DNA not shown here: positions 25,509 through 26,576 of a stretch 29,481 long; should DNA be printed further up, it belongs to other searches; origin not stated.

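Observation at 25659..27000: Small tyrosine recombinase next to a 570-bp gene-free AT-rich region on a plasmid-borne prophage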

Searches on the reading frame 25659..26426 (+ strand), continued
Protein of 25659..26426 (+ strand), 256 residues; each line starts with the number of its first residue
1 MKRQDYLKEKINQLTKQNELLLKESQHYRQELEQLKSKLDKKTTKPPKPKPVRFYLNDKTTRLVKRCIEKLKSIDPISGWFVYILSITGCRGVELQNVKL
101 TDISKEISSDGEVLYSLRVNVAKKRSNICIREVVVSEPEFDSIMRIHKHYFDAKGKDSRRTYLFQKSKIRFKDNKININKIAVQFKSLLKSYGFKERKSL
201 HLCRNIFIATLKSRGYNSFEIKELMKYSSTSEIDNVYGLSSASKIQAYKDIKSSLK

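Call 44: find_related_loci(query=A1, collection=genome_contigs, flank=3000)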
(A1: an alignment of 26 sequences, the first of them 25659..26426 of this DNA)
Query A1 (256 aa) in genome_contigs; peptide patterns used: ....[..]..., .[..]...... (x = any residue, [..] = any of these).
100 stretches matched a pattern; 45 encode a relative of the query (tblastn E <= 1e-3); 45 distinct loci.
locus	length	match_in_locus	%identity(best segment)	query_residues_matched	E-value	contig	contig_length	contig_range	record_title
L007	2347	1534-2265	74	12-256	8e-122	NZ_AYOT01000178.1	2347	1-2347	Borrelia persica No12 Bp36, whole genome shotgun sequence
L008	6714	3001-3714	60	21-256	3e-90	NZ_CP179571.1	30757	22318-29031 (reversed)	Borreliella tanukii strain HK501 plasmid cp32-7, complete sequence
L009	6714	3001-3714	60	21-256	3e-90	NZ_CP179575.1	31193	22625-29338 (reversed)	Borreliella tanukii strain HK501 plasmid cp32-9, complete sequence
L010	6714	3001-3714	60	21-256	3e-90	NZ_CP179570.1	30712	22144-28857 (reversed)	Borreliella tanukii strain HK501 plasmid cp32-10, complete sequence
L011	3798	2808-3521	59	21-256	7e-89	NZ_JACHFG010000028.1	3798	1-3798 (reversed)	Borreliella yangtzensis strain DSM 24625 Ga0415361_28, whole genome shotgun sequence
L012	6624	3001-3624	64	48-256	3e-88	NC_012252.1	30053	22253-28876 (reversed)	Borreliella finlandensis plasmid SV1_cp32-3, complete sequence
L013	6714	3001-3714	59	21-256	1e-87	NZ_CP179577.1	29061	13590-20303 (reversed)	Borreliella tanukii strain HK501 plasmid cp32-11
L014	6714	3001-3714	59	21-256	1e-87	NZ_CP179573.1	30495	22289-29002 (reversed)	Borreliella tanukii strain HK501 plasmid cp32-6, complete sequence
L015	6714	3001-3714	59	21-256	9e-88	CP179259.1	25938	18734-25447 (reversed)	Borreliella americana strain SCW41 plasmid cp32-13, complete sequence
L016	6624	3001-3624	64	48-256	1e-87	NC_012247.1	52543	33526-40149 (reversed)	Borreliella finlandensis plasmid SV1_lp32-12, complete sequence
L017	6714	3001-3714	59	21-256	1e-87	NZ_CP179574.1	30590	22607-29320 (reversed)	Borreliella tanukii strain HK501 plasmid cp32-3, complete sequence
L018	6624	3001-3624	64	48-256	2e-87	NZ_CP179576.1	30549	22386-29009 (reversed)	Borreliella tanukii strain HK501 plasmid cp32-28-4, complete sequence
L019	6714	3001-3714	58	21-256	1e-86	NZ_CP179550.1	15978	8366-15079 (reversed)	Borreliella sinica strain CMN3 plasmid cp32-1, complete sequence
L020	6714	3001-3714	57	21-256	1e-86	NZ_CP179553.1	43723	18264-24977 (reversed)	Borreliella sinica strain CMN3 plasmid cp32-9, complete sequence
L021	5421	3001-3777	53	1-255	2e-86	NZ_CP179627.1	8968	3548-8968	Borreliella turdi strain Ya501 plasmid cp9, complete sequence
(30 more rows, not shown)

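Call 65: get_annotated_region(hit=H52, flank=2000)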
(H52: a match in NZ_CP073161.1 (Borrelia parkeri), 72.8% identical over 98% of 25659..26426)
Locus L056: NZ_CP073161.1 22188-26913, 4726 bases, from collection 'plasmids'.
description: Borrelia parkeri strain SLO plasmid cp29, complete sequence
organism: Borrelia parkeri (NCBI taxid 141)
taxonomy: Bacteria; Spirochaetota; Spirochaetia; Spirochaetales; Borreliaceae; Borrelia; Borrelia parkeri
host: -; source: Ornithodoros parkeri,lab mouse blood; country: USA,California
typing (MOB-suite, as given by PLSDB): non-mobilizable
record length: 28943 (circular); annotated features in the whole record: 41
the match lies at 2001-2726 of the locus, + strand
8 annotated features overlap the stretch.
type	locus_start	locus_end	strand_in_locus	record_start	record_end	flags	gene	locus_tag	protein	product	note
CDS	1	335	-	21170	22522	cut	-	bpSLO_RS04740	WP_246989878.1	PBSX family phage terminase large subunit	-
CDS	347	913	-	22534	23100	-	-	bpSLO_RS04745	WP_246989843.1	DUF603 domain-containing protein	-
CDS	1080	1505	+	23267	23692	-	-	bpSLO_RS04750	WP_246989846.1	Mlp family lipoprotein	-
CDS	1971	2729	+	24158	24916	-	-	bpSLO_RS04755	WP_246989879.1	tyrosine-type recombinase/integrase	GO:0015074 - DNA integration [Evidence IEA]; GO:0006310 - DNA recombination [Evidence IEA]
CDS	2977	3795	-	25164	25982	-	-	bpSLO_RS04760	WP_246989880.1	DNA adenine methylase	-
CDS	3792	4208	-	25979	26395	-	-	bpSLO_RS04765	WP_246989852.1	DUF261 family protein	-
CDS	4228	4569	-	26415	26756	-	-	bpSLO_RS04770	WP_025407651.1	hypothetical protein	-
CDS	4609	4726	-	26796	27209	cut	-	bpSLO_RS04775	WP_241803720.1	single-stranded DNA-binding protein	-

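Call 66: get_annotated_region(hit=H55, flank=2000)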
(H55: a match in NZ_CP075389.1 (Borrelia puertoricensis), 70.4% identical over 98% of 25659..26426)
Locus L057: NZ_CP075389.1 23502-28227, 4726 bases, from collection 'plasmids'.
description: Borrelia puertoricensis strain SUM plasmid cp61, complete sequence
organism: Borrelia puertoricensis (NCBI taxid 2756107)
taxonomy: Bacteria; Spirochaetota; Spirochaetia; Spirochaetales; Borreliaceae; Borrelia; Borrelia puertoricensis
host: -; source: Alectorobius puertoricensis,whole organism,tick; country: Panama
typing (MOB-suite, as given by PLSDB): non-mobilizable
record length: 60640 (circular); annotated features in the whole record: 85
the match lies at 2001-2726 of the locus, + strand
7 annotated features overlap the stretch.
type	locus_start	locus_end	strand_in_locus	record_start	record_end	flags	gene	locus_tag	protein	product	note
CDS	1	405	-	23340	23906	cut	-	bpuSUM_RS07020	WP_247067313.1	DUF603 domain-containing protein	-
CDS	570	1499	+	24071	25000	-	-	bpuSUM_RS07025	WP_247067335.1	Mlp family lipoprotein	-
CDS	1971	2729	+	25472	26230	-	-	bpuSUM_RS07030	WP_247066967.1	tyrosine-type recombinase/integrase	GO:0015074 - DNA integration [Evidence IEA]; GO:0006310 - DNA recombination [Evidence IEA]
CDS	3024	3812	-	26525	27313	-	-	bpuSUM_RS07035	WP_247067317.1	DNA adenine methylase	-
CDS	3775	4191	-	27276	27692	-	-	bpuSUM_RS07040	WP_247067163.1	DUF261 family protein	-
CDS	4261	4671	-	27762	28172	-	-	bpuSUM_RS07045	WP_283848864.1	single-stranded DNA-binding protein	-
CDS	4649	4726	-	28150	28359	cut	-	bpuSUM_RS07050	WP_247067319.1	hypothetical protein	-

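Call 67: get_annotated_region(hit=H58, flank=2000)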
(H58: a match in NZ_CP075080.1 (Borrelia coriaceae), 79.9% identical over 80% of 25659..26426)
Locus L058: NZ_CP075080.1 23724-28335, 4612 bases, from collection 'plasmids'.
description: Borrelia coriaceae strain Co53 plasmid cp30-3, complete sequence
organism: Borrelia coriaceae (NCBI taxid 144)
taxonomy: Bacteria; Spirochaetota; Spirochaetia; Spirochaetales; Borreliaceae; Borrelia; Borrelia coriaceae
host: -; source: Ornithodoros coriaceus,tick tissue; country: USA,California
typing (MOB-suite, as given by PLSDB): non-mobilizable
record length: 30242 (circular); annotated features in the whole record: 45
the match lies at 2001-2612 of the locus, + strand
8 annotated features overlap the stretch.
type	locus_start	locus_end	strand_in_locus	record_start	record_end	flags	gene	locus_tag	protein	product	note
CDS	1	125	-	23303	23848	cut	-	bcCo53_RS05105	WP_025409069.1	DUF603 domain-containing protein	-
CDS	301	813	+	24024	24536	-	-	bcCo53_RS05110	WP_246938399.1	Mlp family lipoprotein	-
CDS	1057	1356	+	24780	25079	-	-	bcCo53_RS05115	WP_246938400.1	hypothetical protein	-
CDS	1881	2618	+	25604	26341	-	-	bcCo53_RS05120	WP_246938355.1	tyrosine-type recombinase/integrase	-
CDS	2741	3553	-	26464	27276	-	-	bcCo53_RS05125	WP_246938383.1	DNA adenine methylase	GO:0032775 - DNA methylation on adenine [Evidence IEA]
CDS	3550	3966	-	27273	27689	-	-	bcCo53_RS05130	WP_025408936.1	DUF261 family protein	-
CDS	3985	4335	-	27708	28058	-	-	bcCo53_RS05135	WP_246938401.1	hypothetical protein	-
CDS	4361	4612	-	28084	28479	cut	-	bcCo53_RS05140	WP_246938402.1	single-stranded DNA-binding protein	-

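Call 68: get_annotated_region(hit=H59, flank=2000)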
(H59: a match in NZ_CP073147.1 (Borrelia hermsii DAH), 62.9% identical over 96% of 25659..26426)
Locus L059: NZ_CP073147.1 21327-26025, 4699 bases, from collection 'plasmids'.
description: Borrelia hermsii DAH plasmid lp59, complete sequence
organism: Borrelia hermsii DAH (NCBI taxid 314723)
taxonomy: Bacteria; Spirochaetota; Spirochaetia; Spirochaetales; Borreliaceae; Borrelia; Borrelia hermsii; Borrelia hermsii DAH
host: -; source: Homo sapiens,blood; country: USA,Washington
typing (MOB-suite, as given by PLSDB): non-mobilizable
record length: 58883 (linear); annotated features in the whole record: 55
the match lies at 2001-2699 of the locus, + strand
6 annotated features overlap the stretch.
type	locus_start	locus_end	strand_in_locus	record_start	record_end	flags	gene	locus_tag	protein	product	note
CDS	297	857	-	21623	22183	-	-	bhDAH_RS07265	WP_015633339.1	DUF603 domain-containing protein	-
CDS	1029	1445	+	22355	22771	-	-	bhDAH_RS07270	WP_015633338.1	Mlp family lipoprotein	-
CDS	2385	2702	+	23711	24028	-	-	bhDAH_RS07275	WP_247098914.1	hypothetical protein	-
CDS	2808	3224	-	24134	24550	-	-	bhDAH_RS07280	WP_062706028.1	DUF261 family protein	-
CDS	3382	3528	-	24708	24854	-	-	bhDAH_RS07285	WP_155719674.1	hypothetical protein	-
CDS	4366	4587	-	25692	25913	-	-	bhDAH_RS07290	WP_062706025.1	hypothetical protein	-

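Call 69: get_annotated_region(hit=H49, flank=2000)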
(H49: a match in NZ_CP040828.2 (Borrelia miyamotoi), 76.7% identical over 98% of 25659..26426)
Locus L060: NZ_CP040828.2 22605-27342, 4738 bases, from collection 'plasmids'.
description: Borrelia miyamotoi strain Izh-4 plasmid pIzh4-cp30-2, complete sequence
organism: Borrelia miyamotoi (NCBI taxid 47466)
taxonomy: Bacteria; Spirochaetota; Spirochaetia; Spirochaetales; Borreliaceae; Borrelia; Borrelia miyamotoi
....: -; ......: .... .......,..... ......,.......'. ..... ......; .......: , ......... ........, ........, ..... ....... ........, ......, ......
typing (MOB-suite, as given by PLSDB): non-mobilizable
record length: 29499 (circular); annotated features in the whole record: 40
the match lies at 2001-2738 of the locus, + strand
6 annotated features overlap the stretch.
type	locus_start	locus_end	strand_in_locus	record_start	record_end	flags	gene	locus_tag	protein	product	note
CDS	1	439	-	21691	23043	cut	-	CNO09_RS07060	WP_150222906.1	PBSX family phage terminase large subunit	-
CDS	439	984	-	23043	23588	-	-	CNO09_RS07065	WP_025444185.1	DUF603 domain-containing protein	-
CDS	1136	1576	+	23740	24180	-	-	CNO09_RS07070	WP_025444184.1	Mlp family lipoprotein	-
CDS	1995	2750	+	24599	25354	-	-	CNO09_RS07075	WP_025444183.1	tyrosine-type recombinase/integrase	GO:0015074 - DNA integration [Evidence IEA]; GO:0006310 - DNA recombination [Evidence IEA]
CDS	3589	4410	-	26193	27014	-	-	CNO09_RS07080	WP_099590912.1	DNA adenine methylase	-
CDS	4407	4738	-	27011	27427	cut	-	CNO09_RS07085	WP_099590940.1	DUF261 family protein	-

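Call 84: search_dna_similar(query=P0004, collection=plasmids, mode=protein, max_rows=40)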
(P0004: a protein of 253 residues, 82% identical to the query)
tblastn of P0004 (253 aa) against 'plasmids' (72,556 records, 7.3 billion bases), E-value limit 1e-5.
Records with a match: 375; places in all: 485; records where one place covers at least 80% of the query: 348.
Best place of each record, by identity: >=99% 3; 95-99% 1; 90-95% 71; 80-90% 60; 60-80% 191; <60% 49.
By first word of the organism name: Borrelia 195; Borreliella 179; Candidatus 1.
By predicted mobility (MOB-suite, as given by PLSDB): non-mobilizable 375.
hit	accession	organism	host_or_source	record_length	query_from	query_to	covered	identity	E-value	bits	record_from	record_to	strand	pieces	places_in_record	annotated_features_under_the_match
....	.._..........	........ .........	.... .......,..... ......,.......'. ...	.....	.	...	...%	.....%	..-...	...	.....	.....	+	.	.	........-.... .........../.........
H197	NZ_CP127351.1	Borrelia miyamotoi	Ixodes ricinus,eggs,eggs of a tick ...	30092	1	253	100%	100.0%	2e-149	468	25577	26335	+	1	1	tyrosine-type recombinase/integrase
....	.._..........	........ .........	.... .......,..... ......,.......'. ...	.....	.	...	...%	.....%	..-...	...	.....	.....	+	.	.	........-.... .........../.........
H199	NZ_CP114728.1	Borrelia miyamotoi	Ixodes ricinus,Ixodes ricinus larvae ...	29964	1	253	100%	97.2%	2e-144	453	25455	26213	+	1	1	tyrosine-type recombinase/integrase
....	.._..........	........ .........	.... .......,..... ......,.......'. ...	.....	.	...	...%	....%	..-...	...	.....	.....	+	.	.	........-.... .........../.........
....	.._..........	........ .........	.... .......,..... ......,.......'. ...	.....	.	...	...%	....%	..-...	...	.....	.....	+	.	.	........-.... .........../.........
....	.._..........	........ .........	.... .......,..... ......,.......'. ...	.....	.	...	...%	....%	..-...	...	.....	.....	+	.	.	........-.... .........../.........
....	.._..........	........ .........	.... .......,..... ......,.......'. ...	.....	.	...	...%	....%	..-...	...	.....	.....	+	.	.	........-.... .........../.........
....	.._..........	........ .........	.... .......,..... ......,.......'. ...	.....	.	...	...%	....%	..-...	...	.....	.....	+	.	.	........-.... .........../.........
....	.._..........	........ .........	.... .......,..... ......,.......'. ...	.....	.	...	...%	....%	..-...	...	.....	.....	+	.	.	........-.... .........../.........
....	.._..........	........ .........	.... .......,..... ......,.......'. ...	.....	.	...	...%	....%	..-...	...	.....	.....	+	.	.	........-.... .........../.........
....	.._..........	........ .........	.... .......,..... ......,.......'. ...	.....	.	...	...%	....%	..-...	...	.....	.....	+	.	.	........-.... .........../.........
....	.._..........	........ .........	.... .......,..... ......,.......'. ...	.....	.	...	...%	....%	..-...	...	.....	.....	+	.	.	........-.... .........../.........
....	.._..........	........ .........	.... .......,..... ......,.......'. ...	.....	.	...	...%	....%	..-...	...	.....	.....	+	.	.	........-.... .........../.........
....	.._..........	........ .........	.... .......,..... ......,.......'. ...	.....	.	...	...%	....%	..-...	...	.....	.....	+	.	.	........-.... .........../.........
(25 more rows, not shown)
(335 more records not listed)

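Call 96: fold_search(model_id=the predicted structure, library=viral)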
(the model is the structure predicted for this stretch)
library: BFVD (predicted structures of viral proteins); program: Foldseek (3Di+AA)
matches with E <= 10: 631; with E <= 0.001: 20
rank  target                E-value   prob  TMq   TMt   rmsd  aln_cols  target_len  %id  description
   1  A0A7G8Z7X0            6.4e-06  1.00  0.54  0.41   6.5       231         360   12  (no name in the UniProt tables at hand)
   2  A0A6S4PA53            2.2e-05  1.00  0.50  0.38   6.2       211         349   13  Integrase [uncultured phage_MedDCM-OCT-S31-C1]
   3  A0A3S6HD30            3.4e-05  1.00  0.45  0.34   6.7       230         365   18  (no name in the UniProt tables at hand)
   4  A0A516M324            4.1e-05  1.00  0.43  0.40   8.1       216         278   17  (no name in the UniProt tables at hand)
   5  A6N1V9                7.1e-05  1.00  0.47  0.47   8.8       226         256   13  Integrase [Microbacterium phage Min1]
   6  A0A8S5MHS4            8.0e-05  1.00  0.49  0.35   6.6       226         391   19  Integrase [Siphoviridae sp. ctvyM23]
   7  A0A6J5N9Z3            8.9e-05  1.00  0.46  0.34   6.5       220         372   16  Integrase, catalytic domain containing protein [uncultured Caudovirales phage]
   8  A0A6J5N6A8            1.2e-04  1.00  0.47  0.34   6.1       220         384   19  Integrase [uncultured Caudovirales phage]
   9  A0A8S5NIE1            1.7e-04  1.00  0.51  0.36  11.4       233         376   17  Integrase [Siphoviridae sp. ctUF252]
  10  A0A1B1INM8            2.1e-04  1.00  0.49  0.41  11.1       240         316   13  (no name in the UniProt tables at hand)
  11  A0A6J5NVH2            2.4e-04  1.00  0.51  0.34   9.3       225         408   13  Integrase [uncultured Caudovirales phage]
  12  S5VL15                2.9e-04  1.00  0.46  0.42   7.3       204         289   14  (no name in the UniProt tables at hand)
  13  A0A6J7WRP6            3.6e-04  1.00  0.46  0.35   7.2       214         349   18  Integrase [uncultured Caudovirales phage]
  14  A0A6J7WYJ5            3.8e-04  1.00  0.44  0.39  10.4       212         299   17  DNA_BRE_C domain containing protein [uncultured Caudovirales phage]
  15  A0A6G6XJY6            4.5e-04  1.00  0.53  0.34  12.6       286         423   11  Tyrosine integrase [Mycobacterium phage Cornie]
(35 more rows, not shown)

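Call 100: search_protein_representatives(alignment_id=A1)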
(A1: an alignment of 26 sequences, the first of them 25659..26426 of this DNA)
Query: 26 sequences, 256 profile positions. Proteins with E-value up to 0.001 (for the whole library): 28; up to 1e-10: 14; up to 1e-30: 6. The best 28 are listed.
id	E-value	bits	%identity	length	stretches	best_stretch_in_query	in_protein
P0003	1.9e-122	424.1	-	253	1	8-255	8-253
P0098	1.5e-85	303.2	-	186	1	80-255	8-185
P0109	7.4e-64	232.1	-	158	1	1-156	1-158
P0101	2.5e-51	191.0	-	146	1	32-166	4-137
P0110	7.8e-42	159.9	-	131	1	1-125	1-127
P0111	1.0e-31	126.8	-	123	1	92-194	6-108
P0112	6.0e-30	121.0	-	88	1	143-221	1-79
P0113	6.4e-28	114.3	-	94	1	1-94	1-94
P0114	4.6e-24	101.7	-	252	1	11-237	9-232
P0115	8.5e-23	97.6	-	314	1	1-249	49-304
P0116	1.5e-22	96.8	-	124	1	83-147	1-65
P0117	6.1e-21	91.5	-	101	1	94-189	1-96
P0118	1.4e-16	77.2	-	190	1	3-86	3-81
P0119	9.9e-11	58.0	-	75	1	4-77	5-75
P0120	1.2e-10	57.7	-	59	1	37-94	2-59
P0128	6.2e-06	42.3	-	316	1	151-236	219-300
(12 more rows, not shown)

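Call 102: list_cluster_members(proteins=[P0114, P0115, P0128])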
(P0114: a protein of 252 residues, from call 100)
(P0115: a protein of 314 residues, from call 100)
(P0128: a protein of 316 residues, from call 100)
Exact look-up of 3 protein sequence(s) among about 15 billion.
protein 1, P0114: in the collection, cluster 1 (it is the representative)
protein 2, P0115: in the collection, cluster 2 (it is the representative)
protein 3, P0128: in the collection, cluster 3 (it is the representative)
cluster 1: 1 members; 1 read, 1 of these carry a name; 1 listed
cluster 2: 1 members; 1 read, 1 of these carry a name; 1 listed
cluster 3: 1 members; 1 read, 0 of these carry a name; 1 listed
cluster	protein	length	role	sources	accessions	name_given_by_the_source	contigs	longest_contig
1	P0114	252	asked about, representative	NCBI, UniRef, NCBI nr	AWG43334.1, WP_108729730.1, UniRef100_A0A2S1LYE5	hypothetical protein CR532_04870 (plasmid) [Candidatus Borreliella tachyglossi] | Tyr recombinase domain-containing protein n=1 Tax=Candidatus Borreliella tachyglossi ... | site-specific integrase [Candidatus Borreliella tachyglossi]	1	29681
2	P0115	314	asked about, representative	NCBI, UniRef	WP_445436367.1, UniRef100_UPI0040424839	tyrosine-type recombinase/integrase [Candidatus Borreliella tachyglossi] | tyrosine-type recombinase/integrase n=1 Tax=Candidatus Borreliella tachyglossi ...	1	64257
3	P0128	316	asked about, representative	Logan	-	-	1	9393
